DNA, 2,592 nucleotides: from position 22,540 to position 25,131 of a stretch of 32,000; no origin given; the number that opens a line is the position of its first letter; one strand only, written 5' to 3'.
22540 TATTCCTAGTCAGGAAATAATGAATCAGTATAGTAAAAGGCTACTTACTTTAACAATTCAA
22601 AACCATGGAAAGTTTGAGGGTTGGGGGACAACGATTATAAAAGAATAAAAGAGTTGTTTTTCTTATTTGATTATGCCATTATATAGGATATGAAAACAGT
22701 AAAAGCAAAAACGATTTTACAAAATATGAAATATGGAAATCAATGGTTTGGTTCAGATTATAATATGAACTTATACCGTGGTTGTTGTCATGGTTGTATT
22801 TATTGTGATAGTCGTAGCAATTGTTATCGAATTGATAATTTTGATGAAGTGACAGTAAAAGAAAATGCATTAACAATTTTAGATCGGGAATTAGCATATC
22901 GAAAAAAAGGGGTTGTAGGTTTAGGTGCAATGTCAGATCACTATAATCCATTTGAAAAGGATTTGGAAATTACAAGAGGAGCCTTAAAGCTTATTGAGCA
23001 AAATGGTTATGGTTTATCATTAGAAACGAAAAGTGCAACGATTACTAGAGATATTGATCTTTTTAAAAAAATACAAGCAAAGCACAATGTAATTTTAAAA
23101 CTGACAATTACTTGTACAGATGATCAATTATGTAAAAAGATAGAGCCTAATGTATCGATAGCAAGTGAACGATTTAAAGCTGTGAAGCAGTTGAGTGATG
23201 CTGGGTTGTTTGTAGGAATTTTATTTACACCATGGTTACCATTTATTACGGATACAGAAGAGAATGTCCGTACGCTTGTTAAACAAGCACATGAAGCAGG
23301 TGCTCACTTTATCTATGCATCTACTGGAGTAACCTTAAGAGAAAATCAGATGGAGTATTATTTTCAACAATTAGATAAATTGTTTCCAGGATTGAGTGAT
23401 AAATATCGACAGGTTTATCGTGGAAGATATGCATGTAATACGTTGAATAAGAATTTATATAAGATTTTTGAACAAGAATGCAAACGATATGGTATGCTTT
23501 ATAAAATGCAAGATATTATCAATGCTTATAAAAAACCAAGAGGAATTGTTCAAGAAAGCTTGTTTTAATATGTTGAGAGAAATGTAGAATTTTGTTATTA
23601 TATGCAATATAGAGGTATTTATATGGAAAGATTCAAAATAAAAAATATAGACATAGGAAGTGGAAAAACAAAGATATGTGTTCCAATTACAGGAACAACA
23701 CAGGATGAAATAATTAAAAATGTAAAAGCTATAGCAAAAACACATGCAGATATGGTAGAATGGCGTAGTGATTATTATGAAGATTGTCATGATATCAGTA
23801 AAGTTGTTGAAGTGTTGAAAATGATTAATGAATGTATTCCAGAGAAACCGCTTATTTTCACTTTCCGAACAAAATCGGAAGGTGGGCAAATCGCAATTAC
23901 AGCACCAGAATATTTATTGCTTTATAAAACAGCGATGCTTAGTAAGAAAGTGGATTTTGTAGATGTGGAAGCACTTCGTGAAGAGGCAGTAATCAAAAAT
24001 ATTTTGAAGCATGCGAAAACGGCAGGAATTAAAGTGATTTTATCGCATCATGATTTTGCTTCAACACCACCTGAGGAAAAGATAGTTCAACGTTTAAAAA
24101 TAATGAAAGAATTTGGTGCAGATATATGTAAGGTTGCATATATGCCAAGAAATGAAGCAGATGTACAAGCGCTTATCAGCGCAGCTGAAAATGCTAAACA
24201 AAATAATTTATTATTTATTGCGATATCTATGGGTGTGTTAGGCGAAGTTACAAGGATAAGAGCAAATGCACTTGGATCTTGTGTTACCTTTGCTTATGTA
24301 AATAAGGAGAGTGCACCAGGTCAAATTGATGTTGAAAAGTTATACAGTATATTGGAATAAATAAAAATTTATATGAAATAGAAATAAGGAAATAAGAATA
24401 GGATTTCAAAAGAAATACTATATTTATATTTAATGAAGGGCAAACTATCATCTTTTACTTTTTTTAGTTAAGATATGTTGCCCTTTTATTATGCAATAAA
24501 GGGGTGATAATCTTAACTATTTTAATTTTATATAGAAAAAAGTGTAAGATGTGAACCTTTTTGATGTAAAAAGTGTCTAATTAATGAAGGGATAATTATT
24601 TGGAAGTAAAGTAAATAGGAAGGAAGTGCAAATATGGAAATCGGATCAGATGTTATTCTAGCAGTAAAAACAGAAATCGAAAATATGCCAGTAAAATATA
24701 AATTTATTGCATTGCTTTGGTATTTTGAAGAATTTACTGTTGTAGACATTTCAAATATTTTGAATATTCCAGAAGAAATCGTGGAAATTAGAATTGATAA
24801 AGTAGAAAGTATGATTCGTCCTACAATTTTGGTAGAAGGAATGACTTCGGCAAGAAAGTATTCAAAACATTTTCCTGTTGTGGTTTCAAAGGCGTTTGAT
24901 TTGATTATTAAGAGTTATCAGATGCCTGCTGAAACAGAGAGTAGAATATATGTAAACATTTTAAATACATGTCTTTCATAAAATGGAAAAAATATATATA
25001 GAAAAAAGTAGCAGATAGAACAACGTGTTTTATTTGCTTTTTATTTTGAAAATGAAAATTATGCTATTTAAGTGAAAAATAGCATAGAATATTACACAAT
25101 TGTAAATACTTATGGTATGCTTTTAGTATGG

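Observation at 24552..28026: Three copies of an identically spaced ECF-like promoter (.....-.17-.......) punctuate the island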

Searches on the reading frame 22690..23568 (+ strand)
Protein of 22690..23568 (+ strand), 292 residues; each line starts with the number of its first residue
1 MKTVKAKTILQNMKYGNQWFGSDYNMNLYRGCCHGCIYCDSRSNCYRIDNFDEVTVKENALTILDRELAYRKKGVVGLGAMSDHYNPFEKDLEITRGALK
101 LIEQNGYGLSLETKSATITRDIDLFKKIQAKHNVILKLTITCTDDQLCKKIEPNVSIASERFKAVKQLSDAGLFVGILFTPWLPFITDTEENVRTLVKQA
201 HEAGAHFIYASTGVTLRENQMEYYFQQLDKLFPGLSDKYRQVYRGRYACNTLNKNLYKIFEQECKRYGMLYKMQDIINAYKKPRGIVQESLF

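Call 5: search_protein_families(library=pfam, proteins=[window:22690-23568:+], max_evalue=0.01)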
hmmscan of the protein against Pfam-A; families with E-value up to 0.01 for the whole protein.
window:22690-23568:+ (292 aa): 2 families
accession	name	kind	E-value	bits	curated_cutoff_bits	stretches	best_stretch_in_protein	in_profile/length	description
PF04055.27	Radical_SAM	-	3.5e-10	40.7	29.5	1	26-192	1-161/166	Radical SAM superfamily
PF20903.3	SPL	-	0.0002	20.8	27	1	119-202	170-252/338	Spore photoproduct lyase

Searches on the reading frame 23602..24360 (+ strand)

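Call 5: search_protein_families(library=pfam, proteins=[window:23602-24360:+], max_evalue=0.01)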
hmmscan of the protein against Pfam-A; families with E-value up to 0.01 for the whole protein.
window:23602-24360:+ (252 aa): 2 families
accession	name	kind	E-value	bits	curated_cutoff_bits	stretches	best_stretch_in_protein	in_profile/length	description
PF01487.21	DHquinase_I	-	5.6e-68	229.9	22.2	1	26-251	1-230/230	Type I 3-dehydroquinase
PF10566.15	Glyco_hydro_97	-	0.0023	17.8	32.5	1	117-204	63-154/275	Glycoside hydrolase 97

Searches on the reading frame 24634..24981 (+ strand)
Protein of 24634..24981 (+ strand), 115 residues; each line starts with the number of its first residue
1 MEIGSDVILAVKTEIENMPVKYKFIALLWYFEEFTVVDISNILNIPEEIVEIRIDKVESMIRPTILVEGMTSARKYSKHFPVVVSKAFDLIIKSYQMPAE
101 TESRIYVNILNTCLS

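Call 5: search_protein_families(library=pfam, proteins=[window:24634-24981:+], max_evalue=0.01)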
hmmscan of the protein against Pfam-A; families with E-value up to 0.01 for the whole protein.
window:24634-24981:+ (115 aa): 0 families

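Call 34: search_protein_families(library=ncbifam, proteins=[window:24634-24981:+], max_evalue=0.01)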
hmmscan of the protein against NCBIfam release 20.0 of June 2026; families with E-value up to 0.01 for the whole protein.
window:24634-24981:+ (115 aa): 11 families
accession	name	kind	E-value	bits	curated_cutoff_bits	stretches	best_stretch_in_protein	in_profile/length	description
NF008891.0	PRK11924.1-5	subfamily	1.6e-08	34.9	259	1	14-64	112-162/171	RNA polymerase sigma factor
NF009174.0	PRK12522.1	equivalog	3.9e-08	33.5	217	1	11-64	113-166/175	RNA polymerase sigma factor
NF007223.0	PRK09641.1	equivalog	4.1e-08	33.3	209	1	10-62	129-181/187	RNA polymerase sigma factor SigW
TIGR02948.1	SigW_bacill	equivalog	1.2e-07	32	243.1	1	10-62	129-181/187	RNA polymerase sigma factor SigW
NF006930.0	PRK09415.1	subfamily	1.9e-06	27.8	198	1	13-62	123-172/179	RNA polymerase factor sigma C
NF053879.1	RNAPolSigSigVBac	equivalog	4.9e-06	26.3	190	1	11-64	101-154/160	RNA polymerase sigma factor SigV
TIGR02954.1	Sig70_famx3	hypoth_equivalog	3.6e-05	23.6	188.5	1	13-62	115-164/170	RNA polymerase sigma-70 factor, TIGR02954 family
NF009195.0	PRK12543.1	subfamily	0.00019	21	197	1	12-68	125-181/192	RNA polymerase sigma factor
NF008888.0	PRK11922.1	equivalog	0.00043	20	204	1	11-65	142-196/231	RNA polymerase sigma factor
NF004935.0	PRK06288.1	equivalog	0.0037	16.9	343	1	11-48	208-245/270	RNA polymerase sigma factor WhiG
TIGR02937.1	sigma70-ECF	superfamily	0.0047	16.6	42.9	1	13-57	113-157/165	sigma-70 family RNA polymerase sigma factor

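Call 49: find_homologous_proteins(query=window:24634-24981:+)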
Query window:24634-24981:+ (115 aa): 9 proteins with E <= 0.001 among 14 candidates.
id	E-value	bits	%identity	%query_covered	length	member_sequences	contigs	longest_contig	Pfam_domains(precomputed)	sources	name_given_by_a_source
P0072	1.3e-54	201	100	85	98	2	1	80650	-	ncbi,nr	ncbi:hypothetical protein LJC02_00410, partial [Breznakia sp. OttesenSCG-928-G09]|nr:hypothetical pr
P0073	4.8e-42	160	72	100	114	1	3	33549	-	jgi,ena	-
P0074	1.4e-41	159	75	100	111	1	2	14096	-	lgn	-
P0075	4.5e-40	154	68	100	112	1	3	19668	-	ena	-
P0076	8.2e-40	153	70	100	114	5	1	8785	-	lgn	-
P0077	6.3e-35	137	59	100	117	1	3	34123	-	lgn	-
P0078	1.0e-32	130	61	100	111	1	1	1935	-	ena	-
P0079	2.8e-29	119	59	100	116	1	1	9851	-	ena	-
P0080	4.3e-24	102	52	85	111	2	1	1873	-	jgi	-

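Call 69: predict_structure(alignment_id=A6)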
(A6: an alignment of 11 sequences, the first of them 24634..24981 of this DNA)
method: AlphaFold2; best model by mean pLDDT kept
length: 115 residues; sequences in the alignment: 11
mean_pLDDT: 78.3   pTM: 0.63
mean pLDDT of the five models: 78.3, 77.6, 72.7, 67.7, 67.6
residues with pLDDT >= 90: 17; 70-90: 73; 50-70: 25; < 50: 0
segments of 3 or more residues with pLDDT < 50: none
pLDDT, mean of each block of 10 residues (from residue 1): 73 85 84 88 93 88 62 61 82 74 74 75
secondary structure, 60 per line:
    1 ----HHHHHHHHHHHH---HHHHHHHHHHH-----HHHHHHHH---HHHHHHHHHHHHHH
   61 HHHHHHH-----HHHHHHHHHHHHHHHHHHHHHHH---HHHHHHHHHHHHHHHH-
elements in order: H5-16 H20-30 H36-43 H47-67 H73-95 H99-114

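Call 72: fold_search(model_id=the predicted structure, library=pdb)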
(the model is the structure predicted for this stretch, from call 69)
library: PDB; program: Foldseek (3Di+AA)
matches with E <= 10: 404; with E <= 0.001: 0
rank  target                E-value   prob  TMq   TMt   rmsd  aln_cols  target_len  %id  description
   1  3hug_K                3.2e-02  1.00  0.36  0.53   5.8        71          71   15  Crystal structure of Mycobacterium tuberculosis anti-sigma factor RslA in complex with -35 promoter binding domain of  (released 2010-03-02)
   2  3hug_E                3.8e-02  1.00  0.37  0.53   5.2        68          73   18  Crystal structure of Mycobacterium tuberculosis anti-sigma factor RslA in complex with -35 promoter binding domain of  (released 2010-03-02)
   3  3hug_G                5.3e-02  0.99  0.36  0.51   5.3        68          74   18  Crystal structure of Mycobacterium tuberculosis anti-sigma factor RslA in complex with -35 promoter binding domain of  (released 2010-03-02)
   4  3hug_C                5.9e-02  0.99  0.36  0.49   5.3        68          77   18  Crystal structure of Mycobacterium tuberculosis anti-sigma factor RslA in complex with -35 promoter binding domain of  (released 2010-03-02)
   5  1s7o_B                7.5e-02  0.92  0.36  0.39  11.9       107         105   17  Crystal structure of putative DNA binding protein SP_1288 from Streptococcus pygenes (released 2004-06-29)
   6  6kon_F                7.9e-02  1.00  0.37  0.25   3.9        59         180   17  Mycobacterium tuberculosis initial transcription complex comprising sigma H and 5'-OH RNA of 5 nt (released 2020-03-11)
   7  3hug_A                7.9e-02  0.99  0.36  0.48   5.3        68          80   18  Crystal structure of Mycobacterium tuberculosis anti-sigma factor RslA in complex with -35 promoter binding domain of  (released 2010-03-02)
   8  8z6g_B                1.2e-01  0.99  0.39  0.28   3.7        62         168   24  the AlgU-MucAcyto complex structure in Pseudomonas aeruginosa (released 2024-05-08)
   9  5wuq_B                1.3e-01  0.99  0.35  0.27   3.8        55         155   31  Crystal structure of SigW in complex with its anti-sigma RsiW, a zinc binding form (released 2017-03-29)
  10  2h27_A                1.4e-01  1.00  0.40  0.59   3.2        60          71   20  Crystal Structure of Escherichia coli SigmaE Region 4 Bound to its-35 Element DNA (released 2006-08-22)
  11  2h27_D                1.5e-01  0.99  0.42  0.62   3.4        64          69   19  Crystal Structure of Escherichia coli SigmaE Region 4 Bound to its-35 Element DNA (released 2006-08-22)
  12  5wuq_A                1.5e-01  0.99  0.36  0.28   4.0        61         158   31  Crystal structure of SigW in complex with its anti-sigma RsiW, a zinc binding form (released 2017-03-29)
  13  6dv9_F                1.8e-01  0.98  0.37  0.26   4.8        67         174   18  Crystal structure of Mycobacterium tuberculosis transcription initiation complex(ECF sigma factor L) containing 5nt RN (released 2019-02-20)
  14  2nyx_A                1.8e-01  0.60  0.33  0.28  10.6       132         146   14  Crystal structure of RV1404 from Mycobacterium tuberculosis (released 2006-12-05)
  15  6in7_B                2.0e-01  0.99  0.39  0.28   3.7        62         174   24  Crystal structure of AlgU in complex with MucA(cyto) (released 2019-07-24)
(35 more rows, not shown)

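Call 76: find_encoding_contigs(protein=P0074, flank=7000, max_places=2)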
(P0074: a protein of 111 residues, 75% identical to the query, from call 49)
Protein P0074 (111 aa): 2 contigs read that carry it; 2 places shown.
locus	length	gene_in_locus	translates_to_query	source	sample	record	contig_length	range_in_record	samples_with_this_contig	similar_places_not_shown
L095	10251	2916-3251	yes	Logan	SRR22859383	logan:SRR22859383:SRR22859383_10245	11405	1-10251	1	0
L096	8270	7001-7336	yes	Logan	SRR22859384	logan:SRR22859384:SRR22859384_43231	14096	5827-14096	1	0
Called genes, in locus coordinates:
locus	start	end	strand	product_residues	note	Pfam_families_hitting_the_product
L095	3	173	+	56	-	?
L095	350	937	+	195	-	-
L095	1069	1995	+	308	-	PF04055:Radical_SAM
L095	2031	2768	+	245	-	PF01487:DHquinase_I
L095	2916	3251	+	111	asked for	-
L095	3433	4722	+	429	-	PF04542:Sigma70_r2, PF04545:Sigma70_r4 (weak), PF08281:Sigma70_r4_2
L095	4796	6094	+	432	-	PF09479:Flg_new (faint)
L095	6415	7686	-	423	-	PF05496:RuvB_N, PF00004:AAA, PF07728:AAA_5 (faint), PF16193:AAA_assoc_2, PF21960:RCF1-5-like_lid (weak), PF12002:MgsA_C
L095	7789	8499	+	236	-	PF00392:GntR, PF07702:UTRA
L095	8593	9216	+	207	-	PF01712:dNK (faint), PF13521:AAA_28 (weak), PF02223:Thymidylate_kin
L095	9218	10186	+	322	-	PF13177:DNA_pol3_delta2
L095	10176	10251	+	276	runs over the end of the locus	PF04468:PSP1, PF28472:PSP1_3rd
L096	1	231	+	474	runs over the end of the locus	PF00672:HAMP (weak), PF00512:HisKA, PF02518:HATPase_c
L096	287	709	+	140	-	-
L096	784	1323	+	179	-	PF01751:Toprim, PF13155:Toprim_2 (weak), PF13331:DUF4093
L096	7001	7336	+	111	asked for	-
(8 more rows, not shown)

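Call 77: find_encoding_contigs(protein=P0079, flank=7000, max_places=2)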
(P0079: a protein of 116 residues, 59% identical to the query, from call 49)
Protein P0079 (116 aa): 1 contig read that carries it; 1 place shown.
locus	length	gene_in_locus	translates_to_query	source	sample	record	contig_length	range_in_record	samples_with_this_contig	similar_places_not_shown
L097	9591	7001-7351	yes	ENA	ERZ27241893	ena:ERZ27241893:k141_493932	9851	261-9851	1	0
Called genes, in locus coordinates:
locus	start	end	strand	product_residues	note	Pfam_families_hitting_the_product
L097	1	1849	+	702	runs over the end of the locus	?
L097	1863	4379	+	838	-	PF20606:DUF6799 (faint)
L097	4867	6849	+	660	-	PF00112:Peptidase_C1 (weak), PF00404:Dockerin_1 (weak)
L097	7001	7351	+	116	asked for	-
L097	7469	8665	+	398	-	PF00872:Transposase_mut, PF10551:MULE (weak)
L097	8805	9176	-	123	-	PF18810:PBECR2 (weak), PF18812:PBECR3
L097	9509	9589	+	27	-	?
